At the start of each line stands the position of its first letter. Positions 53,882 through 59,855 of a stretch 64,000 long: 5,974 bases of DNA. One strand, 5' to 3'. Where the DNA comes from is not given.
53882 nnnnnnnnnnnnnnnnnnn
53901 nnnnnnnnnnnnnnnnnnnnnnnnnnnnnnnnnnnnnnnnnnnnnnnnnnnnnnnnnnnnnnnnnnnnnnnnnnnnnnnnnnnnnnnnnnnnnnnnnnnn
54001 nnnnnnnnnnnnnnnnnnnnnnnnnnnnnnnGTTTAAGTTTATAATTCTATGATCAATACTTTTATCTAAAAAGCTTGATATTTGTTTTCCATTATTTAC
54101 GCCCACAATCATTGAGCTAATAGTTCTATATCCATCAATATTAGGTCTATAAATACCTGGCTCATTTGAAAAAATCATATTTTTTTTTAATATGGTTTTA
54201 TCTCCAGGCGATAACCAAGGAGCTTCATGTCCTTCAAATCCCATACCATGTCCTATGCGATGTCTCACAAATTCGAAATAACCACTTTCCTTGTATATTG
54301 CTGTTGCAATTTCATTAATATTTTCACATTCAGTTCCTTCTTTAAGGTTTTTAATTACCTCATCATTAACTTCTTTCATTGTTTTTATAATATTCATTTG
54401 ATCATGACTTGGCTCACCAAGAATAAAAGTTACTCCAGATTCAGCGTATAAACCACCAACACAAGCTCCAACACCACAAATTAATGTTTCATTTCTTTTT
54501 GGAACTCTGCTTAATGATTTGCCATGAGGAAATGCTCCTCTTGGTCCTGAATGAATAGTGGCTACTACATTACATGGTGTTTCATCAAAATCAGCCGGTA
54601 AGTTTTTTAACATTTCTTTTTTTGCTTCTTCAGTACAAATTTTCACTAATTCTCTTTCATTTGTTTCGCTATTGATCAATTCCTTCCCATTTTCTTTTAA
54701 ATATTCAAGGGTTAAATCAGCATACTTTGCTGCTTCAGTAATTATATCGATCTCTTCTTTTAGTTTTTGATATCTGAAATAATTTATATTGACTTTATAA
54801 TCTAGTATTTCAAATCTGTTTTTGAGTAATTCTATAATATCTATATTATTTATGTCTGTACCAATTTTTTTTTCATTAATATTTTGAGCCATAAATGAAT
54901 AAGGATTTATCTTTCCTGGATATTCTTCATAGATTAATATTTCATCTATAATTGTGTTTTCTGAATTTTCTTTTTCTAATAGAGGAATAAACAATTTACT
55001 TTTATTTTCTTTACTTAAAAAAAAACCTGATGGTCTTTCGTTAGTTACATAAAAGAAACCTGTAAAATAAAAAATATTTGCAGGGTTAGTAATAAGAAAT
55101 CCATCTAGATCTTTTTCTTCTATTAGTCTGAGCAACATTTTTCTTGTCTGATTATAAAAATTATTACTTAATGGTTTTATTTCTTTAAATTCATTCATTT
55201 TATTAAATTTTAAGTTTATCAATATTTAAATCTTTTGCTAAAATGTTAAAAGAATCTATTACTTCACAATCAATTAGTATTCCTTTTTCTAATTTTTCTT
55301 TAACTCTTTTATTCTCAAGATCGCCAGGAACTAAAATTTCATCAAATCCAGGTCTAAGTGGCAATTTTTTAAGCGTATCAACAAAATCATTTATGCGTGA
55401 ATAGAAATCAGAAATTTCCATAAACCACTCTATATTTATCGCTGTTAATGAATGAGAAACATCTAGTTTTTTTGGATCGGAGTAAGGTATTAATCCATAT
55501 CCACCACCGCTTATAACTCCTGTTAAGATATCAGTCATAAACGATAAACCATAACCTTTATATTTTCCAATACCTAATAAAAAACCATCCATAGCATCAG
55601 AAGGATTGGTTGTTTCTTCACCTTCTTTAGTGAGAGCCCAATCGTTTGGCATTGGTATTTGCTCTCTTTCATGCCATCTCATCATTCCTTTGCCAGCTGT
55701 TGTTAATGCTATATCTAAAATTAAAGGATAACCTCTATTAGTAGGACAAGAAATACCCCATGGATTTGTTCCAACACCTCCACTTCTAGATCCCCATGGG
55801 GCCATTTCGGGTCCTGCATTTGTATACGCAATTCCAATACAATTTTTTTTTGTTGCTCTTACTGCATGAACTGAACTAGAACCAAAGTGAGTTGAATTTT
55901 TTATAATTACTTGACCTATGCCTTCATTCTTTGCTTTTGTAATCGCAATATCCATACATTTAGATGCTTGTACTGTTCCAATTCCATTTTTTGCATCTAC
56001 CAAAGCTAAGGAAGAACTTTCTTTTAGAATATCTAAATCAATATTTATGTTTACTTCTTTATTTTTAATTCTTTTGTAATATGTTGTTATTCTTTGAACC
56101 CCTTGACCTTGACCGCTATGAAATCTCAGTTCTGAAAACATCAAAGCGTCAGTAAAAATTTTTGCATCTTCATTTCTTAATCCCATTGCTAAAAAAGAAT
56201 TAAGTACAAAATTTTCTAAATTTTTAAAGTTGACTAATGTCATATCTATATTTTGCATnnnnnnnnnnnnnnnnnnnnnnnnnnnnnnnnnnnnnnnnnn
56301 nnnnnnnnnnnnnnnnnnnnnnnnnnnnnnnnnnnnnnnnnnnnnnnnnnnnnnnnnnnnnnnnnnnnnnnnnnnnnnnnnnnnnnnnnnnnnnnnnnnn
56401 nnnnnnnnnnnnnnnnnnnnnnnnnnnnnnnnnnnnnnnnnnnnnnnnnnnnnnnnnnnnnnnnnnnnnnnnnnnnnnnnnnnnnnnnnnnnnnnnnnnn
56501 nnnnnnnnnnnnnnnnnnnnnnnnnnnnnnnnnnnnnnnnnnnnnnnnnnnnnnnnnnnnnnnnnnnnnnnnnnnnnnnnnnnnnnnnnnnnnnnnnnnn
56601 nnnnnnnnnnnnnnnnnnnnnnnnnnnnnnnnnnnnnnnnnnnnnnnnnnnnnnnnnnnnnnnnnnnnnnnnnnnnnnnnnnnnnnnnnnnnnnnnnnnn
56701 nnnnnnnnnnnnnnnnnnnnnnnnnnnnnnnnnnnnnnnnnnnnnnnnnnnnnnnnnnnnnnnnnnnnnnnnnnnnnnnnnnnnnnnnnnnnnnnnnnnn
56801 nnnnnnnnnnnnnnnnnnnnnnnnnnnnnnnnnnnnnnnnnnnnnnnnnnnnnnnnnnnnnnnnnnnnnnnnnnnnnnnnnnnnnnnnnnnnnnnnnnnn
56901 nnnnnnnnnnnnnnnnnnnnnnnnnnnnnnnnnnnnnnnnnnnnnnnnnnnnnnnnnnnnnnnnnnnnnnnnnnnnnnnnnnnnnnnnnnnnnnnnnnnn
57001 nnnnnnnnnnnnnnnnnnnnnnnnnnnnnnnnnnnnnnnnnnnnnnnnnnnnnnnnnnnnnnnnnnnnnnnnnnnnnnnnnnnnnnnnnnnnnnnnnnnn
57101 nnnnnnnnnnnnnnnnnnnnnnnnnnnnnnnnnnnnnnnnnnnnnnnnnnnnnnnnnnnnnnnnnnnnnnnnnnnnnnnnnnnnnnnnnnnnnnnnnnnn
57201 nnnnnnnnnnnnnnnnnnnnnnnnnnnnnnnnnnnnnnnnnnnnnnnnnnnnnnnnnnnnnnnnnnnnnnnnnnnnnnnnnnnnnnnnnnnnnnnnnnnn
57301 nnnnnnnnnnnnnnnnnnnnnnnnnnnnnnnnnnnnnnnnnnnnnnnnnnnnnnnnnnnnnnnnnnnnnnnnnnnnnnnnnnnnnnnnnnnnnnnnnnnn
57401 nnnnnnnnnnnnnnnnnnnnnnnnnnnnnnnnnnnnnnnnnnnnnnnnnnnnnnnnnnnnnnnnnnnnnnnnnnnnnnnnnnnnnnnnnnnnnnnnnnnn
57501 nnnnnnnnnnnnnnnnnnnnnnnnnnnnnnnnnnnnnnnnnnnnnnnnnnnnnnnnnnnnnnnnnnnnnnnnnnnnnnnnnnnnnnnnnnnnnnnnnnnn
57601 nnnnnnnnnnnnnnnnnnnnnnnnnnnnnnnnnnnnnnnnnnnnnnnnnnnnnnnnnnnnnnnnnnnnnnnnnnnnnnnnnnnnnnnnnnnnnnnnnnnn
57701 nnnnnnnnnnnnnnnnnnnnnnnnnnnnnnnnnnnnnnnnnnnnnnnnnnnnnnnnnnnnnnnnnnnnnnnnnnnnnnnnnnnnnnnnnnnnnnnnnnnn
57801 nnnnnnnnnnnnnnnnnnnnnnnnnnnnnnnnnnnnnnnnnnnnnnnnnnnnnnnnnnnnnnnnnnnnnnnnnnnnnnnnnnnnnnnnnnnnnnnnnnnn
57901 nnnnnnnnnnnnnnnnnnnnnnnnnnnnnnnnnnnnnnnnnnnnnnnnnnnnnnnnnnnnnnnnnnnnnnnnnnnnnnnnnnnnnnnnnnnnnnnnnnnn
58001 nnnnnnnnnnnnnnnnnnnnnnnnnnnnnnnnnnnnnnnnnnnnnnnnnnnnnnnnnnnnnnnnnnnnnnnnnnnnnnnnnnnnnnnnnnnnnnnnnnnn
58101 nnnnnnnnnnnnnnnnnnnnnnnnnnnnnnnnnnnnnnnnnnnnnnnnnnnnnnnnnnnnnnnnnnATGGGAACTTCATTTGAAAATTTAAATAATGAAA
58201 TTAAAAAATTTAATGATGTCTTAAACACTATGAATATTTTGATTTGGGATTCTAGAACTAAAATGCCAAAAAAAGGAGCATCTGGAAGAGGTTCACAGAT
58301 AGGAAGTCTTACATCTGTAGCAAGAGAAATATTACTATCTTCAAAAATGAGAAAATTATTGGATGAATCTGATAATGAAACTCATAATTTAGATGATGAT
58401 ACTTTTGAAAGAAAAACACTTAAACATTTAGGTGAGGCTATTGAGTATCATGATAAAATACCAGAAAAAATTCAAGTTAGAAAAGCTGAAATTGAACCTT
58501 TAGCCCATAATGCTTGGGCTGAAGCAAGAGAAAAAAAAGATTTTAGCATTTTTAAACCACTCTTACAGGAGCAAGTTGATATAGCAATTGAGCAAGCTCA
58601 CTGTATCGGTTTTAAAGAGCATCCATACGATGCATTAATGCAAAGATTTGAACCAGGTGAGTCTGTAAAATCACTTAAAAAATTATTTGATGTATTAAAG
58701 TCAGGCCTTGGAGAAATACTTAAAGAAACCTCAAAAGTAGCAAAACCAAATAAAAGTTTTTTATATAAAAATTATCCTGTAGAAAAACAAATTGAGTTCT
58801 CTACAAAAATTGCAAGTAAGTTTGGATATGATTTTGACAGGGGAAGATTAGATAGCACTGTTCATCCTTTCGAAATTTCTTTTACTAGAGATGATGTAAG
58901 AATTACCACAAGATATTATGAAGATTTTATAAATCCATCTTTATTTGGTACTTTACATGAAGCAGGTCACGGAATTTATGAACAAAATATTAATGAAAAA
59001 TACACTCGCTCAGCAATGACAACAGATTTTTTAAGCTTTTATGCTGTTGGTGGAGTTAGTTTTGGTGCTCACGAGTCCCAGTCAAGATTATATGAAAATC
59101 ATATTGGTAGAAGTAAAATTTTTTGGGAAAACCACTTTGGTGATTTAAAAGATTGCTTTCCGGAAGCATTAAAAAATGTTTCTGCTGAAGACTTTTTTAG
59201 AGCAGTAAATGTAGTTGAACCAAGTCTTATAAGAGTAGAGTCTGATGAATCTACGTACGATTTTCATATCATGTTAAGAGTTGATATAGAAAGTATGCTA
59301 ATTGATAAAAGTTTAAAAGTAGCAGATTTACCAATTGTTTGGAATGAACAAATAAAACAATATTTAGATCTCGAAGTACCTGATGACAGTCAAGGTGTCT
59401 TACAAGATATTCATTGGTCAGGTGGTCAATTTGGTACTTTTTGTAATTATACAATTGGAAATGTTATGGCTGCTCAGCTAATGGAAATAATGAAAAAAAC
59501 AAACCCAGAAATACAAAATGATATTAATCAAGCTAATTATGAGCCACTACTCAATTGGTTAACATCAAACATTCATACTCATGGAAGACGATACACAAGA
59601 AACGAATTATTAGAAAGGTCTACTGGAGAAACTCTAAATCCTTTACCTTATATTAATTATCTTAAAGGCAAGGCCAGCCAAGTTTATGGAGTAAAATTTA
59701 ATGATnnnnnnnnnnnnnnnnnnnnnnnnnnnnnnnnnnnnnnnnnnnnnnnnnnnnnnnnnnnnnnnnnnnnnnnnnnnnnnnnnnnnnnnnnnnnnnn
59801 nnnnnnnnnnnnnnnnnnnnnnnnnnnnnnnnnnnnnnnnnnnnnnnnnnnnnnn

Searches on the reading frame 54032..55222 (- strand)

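Call 34: search_protein_families(library=pfam, proteins=[window:54032-55222:-], max_evalue=0.00001)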
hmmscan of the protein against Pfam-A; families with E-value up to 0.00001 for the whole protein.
window:54032-55222:- (397 aa): 2 families
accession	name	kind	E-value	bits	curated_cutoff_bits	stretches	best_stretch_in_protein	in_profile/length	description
PF00557.29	Peptidase_M24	-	7.3e-35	121.1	23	1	161-368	3-201/208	Metallopeptidase family M24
PF01321.24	Creatinase_N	-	6.8e-14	52.9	22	1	29-137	4-110/128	Creatinase/Prolidase N-terminal domain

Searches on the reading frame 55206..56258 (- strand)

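Call 34: search_protein_families(library=pfam, proteins=[window:55206-56258:-], max_evalue=0.00001)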
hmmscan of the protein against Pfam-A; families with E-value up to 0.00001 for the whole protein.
window:55206-56258:- (351 aa): 1 family
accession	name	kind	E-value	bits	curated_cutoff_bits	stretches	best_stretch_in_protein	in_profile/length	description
PF02615.19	Ldh_2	-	1.9e-93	313.7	38.8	1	9-336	1-331/333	Malate/L-lactate dehydrogenase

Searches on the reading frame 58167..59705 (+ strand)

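Call 34: search_protein_families(library=pfam, proteins=[window:58167-59705:+], max_evalue=0.00001)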
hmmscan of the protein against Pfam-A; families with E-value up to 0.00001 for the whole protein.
window:58167-59705:+ (513 aa): 1 family
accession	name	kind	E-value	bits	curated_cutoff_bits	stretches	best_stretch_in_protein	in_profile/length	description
PF02074.21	Peptidase_M32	-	2.6e-167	557.8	25.1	1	8-502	2-488/489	Carboxypeptidase Taq (M32) metallopeptidase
